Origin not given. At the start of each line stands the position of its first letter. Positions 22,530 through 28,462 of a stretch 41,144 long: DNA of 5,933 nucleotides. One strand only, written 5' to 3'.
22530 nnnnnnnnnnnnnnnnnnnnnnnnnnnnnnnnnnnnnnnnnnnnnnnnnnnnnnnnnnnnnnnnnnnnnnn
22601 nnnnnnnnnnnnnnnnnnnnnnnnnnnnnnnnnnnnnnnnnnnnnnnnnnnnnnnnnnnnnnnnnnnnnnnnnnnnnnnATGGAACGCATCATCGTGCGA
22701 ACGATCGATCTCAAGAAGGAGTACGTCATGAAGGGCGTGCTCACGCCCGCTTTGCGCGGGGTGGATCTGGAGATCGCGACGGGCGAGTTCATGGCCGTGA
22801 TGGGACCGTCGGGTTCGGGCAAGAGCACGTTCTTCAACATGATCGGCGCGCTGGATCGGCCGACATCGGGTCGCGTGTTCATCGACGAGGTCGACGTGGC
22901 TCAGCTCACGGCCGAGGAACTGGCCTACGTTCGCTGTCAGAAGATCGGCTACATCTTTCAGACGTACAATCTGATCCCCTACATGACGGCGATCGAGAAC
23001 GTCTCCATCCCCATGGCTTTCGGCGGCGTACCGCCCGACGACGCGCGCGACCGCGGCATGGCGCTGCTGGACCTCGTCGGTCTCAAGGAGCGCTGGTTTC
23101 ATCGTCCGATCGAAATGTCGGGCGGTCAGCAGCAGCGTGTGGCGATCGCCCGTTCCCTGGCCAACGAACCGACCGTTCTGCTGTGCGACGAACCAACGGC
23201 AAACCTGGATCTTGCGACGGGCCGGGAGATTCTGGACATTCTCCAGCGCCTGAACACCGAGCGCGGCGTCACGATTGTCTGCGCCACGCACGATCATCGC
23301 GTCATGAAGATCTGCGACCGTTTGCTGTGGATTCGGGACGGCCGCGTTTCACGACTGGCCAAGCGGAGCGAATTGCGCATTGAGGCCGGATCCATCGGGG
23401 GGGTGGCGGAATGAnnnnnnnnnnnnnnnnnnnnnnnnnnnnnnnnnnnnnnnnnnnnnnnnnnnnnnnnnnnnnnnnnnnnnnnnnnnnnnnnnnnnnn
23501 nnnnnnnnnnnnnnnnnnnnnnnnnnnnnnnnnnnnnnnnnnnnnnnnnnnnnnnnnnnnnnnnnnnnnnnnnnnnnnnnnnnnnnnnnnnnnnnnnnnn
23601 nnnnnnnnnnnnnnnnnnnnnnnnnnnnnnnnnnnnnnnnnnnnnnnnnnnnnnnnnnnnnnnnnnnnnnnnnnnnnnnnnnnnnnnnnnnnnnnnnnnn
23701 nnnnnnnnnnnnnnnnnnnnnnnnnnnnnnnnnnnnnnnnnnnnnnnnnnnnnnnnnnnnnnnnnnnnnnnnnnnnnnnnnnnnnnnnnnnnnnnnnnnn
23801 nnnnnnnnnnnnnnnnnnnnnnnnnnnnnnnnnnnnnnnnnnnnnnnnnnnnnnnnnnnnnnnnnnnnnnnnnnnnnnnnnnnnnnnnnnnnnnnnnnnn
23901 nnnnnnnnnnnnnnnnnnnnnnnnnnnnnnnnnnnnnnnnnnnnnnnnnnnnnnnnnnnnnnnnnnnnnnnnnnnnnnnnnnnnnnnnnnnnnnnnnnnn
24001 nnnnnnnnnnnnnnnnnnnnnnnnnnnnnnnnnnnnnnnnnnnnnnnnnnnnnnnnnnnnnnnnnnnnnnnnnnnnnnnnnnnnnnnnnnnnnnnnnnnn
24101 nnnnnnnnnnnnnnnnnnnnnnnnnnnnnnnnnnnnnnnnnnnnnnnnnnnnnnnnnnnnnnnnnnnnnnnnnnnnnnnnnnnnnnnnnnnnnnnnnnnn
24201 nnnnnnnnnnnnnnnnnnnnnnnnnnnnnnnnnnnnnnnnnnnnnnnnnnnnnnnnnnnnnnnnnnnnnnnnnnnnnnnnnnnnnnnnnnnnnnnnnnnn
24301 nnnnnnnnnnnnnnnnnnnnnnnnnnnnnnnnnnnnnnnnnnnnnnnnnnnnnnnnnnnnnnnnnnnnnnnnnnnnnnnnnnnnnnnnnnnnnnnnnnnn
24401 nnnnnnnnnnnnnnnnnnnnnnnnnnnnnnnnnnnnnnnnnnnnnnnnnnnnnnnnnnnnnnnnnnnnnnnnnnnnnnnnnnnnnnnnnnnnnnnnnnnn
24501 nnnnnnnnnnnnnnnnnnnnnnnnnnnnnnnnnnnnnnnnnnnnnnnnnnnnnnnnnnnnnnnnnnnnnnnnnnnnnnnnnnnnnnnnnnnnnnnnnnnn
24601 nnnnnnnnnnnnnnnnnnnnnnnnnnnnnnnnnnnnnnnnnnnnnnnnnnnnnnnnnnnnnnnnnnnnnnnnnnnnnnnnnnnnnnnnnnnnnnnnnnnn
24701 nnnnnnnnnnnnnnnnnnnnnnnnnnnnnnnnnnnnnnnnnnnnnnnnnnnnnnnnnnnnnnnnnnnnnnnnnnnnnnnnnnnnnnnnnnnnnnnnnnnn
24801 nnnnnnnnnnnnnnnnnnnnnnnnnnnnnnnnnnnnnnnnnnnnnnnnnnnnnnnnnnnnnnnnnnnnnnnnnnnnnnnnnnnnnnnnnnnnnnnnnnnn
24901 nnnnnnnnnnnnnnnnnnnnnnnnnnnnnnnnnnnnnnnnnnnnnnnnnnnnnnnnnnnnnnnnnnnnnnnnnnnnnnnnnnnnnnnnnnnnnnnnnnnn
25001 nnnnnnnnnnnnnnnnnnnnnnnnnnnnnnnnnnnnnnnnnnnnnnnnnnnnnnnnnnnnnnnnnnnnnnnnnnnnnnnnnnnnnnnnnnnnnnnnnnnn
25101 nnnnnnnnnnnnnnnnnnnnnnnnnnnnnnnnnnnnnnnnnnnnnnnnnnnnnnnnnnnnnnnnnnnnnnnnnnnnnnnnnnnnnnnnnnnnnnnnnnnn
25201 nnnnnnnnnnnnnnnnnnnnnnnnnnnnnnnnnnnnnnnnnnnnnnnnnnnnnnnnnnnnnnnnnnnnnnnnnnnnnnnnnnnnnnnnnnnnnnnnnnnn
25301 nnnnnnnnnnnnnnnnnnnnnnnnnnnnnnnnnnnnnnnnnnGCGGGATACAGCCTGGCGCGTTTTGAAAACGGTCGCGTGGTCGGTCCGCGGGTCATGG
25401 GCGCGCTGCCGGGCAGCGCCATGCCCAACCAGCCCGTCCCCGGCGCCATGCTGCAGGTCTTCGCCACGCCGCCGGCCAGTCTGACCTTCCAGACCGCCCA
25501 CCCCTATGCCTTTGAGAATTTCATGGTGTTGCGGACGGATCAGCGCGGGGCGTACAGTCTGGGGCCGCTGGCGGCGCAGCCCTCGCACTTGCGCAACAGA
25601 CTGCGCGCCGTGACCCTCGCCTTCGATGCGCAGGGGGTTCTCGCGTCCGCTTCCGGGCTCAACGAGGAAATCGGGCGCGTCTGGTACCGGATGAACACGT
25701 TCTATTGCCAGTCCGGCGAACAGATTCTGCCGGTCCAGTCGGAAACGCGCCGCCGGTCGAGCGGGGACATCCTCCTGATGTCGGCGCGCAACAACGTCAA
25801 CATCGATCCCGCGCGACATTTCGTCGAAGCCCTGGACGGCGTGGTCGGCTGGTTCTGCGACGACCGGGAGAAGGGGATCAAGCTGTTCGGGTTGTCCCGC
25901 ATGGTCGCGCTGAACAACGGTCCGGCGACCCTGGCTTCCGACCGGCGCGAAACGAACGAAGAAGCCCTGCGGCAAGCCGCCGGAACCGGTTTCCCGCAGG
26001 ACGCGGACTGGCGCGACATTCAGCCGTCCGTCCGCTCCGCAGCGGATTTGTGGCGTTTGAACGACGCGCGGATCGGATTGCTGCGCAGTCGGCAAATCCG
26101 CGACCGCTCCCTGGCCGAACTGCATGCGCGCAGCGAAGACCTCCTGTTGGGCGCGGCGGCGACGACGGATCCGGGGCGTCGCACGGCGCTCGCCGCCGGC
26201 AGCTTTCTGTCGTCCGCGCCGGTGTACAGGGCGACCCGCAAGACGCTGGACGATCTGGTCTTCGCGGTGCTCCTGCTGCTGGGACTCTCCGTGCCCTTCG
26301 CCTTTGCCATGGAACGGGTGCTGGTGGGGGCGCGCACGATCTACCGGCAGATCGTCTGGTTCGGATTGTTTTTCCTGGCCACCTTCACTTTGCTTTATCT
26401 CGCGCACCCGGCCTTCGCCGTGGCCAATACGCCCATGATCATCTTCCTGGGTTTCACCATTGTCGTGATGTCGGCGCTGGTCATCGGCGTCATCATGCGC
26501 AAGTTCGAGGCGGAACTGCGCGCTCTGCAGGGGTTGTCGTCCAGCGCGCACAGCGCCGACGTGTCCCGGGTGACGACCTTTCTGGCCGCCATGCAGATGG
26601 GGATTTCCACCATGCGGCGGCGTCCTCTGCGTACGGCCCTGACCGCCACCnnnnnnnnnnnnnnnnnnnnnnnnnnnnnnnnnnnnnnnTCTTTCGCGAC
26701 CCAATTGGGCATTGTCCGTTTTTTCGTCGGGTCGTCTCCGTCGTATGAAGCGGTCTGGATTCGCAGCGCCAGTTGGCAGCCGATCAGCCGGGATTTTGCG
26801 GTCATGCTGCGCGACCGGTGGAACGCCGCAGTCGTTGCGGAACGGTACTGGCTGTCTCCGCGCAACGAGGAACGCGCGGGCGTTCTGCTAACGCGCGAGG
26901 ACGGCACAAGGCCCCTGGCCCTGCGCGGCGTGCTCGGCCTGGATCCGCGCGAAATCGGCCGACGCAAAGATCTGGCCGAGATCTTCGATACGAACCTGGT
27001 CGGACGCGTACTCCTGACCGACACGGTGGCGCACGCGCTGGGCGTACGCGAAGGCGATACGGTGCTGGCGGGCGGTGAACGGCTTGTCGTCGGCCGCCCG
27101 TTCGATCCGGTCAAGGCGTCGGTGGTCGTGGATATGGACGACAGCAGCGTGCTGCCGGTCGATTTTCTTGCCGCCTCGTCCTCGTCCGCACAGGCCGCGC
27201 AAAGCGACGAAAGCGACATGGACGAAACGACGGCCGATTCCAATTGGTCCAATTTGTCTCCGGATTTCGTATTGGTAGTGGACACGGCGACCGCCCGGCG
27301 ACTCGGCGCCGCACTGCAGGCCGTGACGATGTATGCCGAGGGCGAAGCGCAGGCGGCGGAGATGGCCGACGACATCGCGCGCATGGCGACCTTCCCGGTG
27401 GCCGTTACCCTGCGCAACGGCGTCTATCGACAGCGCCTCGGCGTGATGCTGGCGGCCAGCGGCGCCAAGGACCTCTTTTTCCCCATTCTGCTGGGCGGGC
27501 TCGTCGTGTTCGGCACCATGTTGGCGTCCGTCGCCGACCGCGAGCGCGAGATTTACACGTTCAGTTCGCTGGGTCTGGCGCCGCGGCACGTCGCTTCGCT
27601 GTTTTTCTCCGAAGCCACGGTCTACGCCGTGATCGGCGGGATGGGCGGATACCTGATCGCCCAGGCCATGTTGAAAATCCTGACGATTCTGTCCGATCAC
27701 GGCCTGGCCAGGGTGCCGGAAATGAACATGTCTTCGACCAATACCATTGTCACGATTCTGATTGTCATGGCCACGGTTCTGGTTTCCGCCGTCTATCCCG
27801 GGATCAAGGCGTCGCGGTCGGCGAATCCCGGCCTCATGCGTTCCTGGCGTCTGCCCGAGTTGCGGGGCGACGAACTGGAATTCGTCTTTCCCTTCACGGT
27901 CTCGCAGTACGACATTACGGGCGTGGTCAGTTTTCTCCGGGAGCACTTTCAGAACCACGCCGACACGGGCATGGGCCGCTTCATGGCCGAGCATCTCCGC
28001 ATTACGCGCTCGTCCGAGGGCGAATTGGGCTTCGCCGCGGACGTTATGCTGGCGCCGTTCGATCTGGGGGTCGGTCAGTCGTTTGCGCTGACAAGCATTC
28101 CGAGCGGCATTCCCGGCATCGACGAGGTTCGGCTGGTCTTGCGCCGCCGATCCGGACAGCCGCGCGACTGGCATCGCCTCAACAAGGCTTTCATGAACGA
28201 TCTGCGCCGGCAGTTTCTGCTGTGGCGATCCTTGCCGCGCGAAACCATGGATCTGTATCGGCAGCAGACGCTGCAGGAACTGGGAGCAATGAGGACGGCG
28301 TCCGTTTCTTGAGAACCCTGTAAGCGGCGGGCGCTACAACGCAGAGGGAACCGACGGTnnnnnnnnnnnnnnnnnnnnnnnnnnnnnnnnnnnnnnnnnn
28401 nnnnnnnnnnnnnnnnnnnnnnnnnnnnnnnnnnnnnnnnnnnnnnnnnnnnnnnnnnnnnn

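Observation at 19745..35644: Compact 9-10-gene envelope locus with no characterised counterpart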

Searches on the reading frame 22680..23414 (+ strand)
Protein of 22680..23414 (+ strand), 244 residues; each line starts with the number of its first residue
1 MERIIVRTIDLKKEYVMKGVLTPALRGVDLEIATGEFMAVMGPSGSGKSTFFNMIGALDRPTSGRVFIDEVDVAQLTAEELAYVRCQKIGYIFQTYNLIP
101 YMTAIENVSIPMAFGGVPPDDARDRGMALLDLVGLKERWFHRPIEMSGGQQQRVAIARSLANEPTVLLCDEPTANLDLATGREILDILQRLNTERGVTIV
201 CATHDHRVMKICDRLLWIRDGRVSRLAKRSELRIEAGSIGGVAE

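Call 5: search_protein_families(library=pfam, proteins=[window:22680-23414:+], max_evalue=0.01)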
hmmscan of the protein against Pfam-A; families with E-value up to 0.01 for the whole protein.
window:22680-23414:+ (244 aa): 6 families
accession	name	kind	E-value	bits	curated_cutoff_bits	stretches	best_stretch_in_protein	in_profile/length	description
PF00005.33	ABC_tran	-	1e-31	110.8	25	1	25-174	1-137/137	ABC transporter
PF13304.12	AAA_21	-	3.6e-08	34.3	27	1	146-205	238-299/304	AAA domain, putative AbiEii toxin, Type IV TA system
PF02463.25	SMC_N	-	3.3e-06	27.1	40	0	145-218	136-211/220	RecF/RecN/SMC N terminal domain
PF13555.12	AAA_29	-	0.0026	17.9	27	1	28-52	15-39/61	P-loop containing region of AAA domain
PF13401.12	AAA_22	-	0.0039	17.9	27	0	35-61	5-31/130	AAA domain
PF25199.1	nSTAND_NTPase5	-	0.0055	17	34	0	36-52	42-58/145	Novel STAND NTPase 5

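Call 11: search_protein_families(library=ncbifam, proteins=[window:22680-23414:+], max_evalue=0.01)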
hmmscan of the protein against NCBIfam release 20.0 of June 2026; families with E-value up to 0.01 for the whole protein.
window:22680-23414:+ (244 aa): 190 families (the best 25 are shown)
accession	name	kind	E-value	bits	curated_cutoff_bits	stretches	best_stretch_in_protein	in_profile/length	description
TIGR02211.1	LolD_lipo_ex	equivalog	3.6e-63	213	307.75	1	5-223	1-219/221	lipoprotein-releasing ABC transporter ATP-binding protein LolD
NF008639.0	PRK11629.1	equivalog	7.8e-61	205.5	360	1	1-224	2-225/234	lipoprotein-releasing ABC transporter ATP-binding protein LolD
NF038007.1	ABC_ATP_DarD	equivalog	5.2e-60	202.6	375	1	10-222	6-217/218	darobactin export ABC transporter ATP-binding protein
TIGR02673.1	FtsE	equivalog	1.6e-57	194.6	264.85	1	9-216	5-208/214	cell division ATP-binding protein FtsE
NF007826.0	PRK10535.1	equivalog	1.7e-57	195.2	966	1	11-228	10-226/648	macrolide ABC transporter ATP-binding protein/permease MacB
TIGR02982.1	heterocyst_DevA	subfamily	2e-56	191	295.8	1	19-223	15-219/220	ABC exporter ATP-binding subunit, DevA family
TIGR01186.1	proV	subfamily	1.4e-53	182.3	326.6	1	23-226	7-211/363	betaine/proline/choline family ABC transporter ATP-binding protein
NF007879.0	PRK10584.1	equivalog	3.3e-53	180.7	336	1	23-224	24-225/228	putative ABC transporter ATP-binding protein YbbA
TIGR02315.1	ABC_phnC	equivalog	1.5e-52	178.5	266.1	1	7-225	3-226/243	phosphonate ABC transporter ATP-binding protein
TIGR03608.1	L_ocin_972_ABC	subfamily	7.1e-52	175.9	254.85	1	24-216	13-204/206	putative bacteriocin export ABC transporter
TIGR02314.1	ABC_MetN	equivalog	1.1e-51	175.9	499.7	1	22-223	18-219/343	methionine ABC transporter ATP-binding protein MetN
NF007027.0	PRK09493.1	equivalog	4.6e-50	170.2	379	1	22-229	14-220/240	glutamine ABC transporter ATP-binding protein GlnQ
NF040933.2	ABC_arch_GlcV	equivalog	1.2e-48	165.8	450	1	7-232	4-229/357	glucose ABC transporter ATP-binding protein GlcV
NF006987.0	PRK09452.1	equivalog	1.5e-47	162.1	482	1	4-226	16-229/378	spermidine/putrescine ABC transporter ATP-binding protein PotA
TIGR03005.1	ectoine_ehuA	equivalog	1.6e-46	158.6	345.4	1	24-229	15-231/252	ectoine/hydroxyectoine ABC transporter ATP-binding protein EhuA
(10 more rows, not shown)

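Call 79: search_protein_families(library=padloc, proteins=[window:22680-23414:+], max_evalue=0.001)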
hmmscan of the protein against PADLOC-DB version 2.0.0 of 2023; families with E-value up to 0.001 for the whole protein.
window:22680-23414:+ (244 aa): 8 families
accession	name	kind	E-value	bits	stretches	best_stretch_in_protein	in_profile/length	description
PDLC04135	mad3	-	4e-34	116.8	2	140-224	258-345/374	mads_3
PDLC04140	mad8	-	1.2e-10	39.5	1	24-55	16-47/314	mads_8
PDLC02980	AriA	-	6.3e-09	34.2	1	119-205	193-299/304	-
PDLC02335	AbiLi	-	1.3e-07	29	1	117-215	172-243/326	AbiLi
PDLC04164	AriA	-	1e-06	26.6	0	160-205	189-232/253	-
PDLC04213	HEC-02A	-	1.1e-06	26.4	1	159-213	228-280/337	-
PDLC02914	ATPase-Toprim_I-B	-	3.6e-06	24.4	1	147-214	186-253/443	-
PDLC04214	HEC-02A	-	0.00022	18.6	1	162-210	236-283/338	-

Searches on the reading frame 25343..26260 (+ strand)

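Call 62: search_protein_families(library=pfam, proteins=[window:25343-26260:+], max_evalue=1)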
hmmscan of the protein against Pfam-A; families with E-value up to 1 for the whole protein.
window:25343-26260:+ (306 aa): 1 family
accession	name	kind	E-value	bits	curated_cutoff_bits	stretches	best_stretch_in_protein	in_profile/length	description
PF22902.2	NOMO1-like_9th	-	0.19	12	27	1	60-78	29-47/75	BOS complex subunit NOMO1-like, beta sandwich domain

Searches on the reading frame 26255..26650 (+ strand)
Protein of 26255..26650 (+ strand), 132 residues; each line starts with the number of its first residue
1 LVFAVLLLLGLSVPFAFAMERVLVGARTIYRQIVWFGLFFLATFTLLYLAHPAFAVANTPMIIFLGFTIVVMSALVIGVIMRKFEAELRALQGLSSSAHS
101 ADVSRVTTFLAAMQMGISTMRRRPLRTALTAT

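Call 87: search_protein_families(library=padloc, proteins=[window:26255-26650:+], max_evalue=1)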
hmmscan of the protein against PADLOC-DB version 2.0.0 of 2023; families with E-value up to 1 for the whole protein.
window:26255-26650:+ (132 aa): 1 family
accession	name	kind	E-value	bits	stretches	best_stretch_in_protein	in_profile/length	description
PDLC01991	CARF_m8--CARF_LolE_TM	-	0.00067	15.9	1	9-130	81-189/810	-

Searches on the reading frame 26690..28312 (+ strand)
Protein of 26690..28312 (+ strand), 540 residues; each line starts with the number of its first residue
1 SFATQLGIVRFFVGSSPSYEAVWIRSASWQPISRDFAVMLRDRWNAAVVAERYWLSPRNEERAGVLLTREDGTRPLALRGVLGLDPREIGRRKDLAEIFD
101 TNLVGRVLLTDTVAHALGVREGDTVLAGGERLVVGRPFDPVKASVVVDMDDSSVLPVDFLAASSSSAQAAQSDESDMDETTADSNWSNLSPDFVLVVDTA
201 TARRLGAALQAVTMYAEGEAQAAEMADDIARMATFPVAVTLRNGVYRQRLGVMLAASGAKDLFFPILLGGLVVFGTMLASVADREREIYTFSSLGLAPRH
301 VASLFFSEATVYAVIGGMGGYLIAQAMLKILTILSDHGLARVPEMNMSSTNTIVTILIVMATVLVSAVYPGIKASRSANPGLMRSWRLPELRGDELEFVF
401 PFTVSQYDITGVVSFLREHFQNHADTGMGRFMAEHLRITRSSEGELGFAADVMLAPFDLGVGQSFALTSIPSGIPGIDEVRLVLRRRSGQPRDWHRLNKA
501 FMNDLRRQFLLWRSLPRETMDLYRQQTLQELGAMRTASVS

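Call 62: search_protein_families(library=pfam, proteins=[window:26690-28312:+], max_evalue=1)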
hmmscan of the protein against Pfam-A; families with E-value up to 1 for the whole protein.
window:26690-28312:+ (540 aa): 3 families
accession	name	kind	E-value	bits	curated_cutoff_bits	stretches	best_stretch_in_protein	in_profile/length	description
PF02687.27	FtsX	-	3.8e-12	46.7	25.5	1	264-376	6-117/120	FtsX-like permease C-terminal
PF12730.13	ABC2_membrane_4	-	0.13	12.7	27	1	266-365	56-157/179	ABC-2 family transporter protein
PF17265.7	DUF5331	-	0.17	12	27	1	33-77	4-46/113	Family of unknown function (DUF5331)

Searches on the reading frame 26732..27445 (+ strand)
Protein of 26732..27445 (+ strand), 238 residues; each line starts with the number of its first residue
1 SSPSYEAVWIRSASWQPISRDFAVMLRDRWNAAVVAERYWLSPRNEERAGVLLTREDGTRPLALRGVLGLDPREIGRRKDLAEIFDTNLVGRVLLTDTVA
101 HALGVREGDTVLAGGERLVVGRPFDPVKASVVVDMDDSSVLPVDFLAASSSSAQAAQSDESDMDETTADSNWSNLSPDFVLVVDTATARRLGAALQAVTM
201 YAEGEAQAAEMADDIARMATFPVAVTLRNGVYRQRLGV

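Call 87: search_protein_families(library=padloc, proteins=[window:26732-27445:+], max_evalue=1)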
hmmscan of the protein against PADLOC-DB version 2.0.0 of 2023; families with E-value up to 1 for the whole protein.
window:26732-27445:+ (238 aa): 3 families
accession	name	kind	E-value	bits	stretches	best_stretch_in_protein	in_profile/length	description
PDLC01991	CARF_m8--CARF_LolE_TM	-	2.8e-07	27.1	1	83-234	297-427/810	-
PDLC01990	CARF_m8--CARF_Beta-galactosidase_LolE_TM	-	0.0086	11.3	1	92-223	1283-1391/1791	-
PDLC04388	PDC-M06B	-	0.042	11.8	1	133-201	35-101/174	-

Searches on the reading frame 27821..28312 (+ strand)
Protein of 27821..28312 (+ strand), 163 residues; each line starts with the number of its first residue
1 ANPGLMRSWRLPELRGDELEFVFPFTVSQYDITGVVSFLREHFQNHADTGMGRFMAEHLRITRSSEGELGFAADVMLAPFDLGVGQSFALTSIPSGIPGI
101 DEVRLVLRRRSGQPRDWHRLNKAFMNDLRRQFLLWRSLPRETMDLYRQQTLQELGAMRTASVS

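Call 62: search_protein_families(library=pfam, proteins=[window:27821-28312:+], max_evalue=1)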
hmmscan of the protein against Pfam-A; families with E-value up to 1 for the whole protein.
window:27821-28312:+ (163 aa): 0 families

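Call 73: search_solved_structures(query=window:27821-28312:+, max_evalue=10)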
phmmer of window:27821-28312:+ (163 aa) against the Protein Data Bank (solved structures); distinct sequences matched with E-value up to 10: 1.
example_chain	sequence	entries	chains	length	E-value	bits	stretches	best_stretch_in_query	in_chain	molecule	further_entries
8r57_f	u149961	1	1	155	1.6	11.8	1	30-59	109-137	Ubiquitin-like domain-containing protein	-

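Call 87: search_protein_families(library=padloc, proteins=[window:27821-28312:+], max_evalue=1)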
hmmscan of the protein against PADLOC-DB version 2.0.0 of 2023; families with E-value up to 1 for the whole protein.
window:27821-28312:+ (163 aa): 0 families
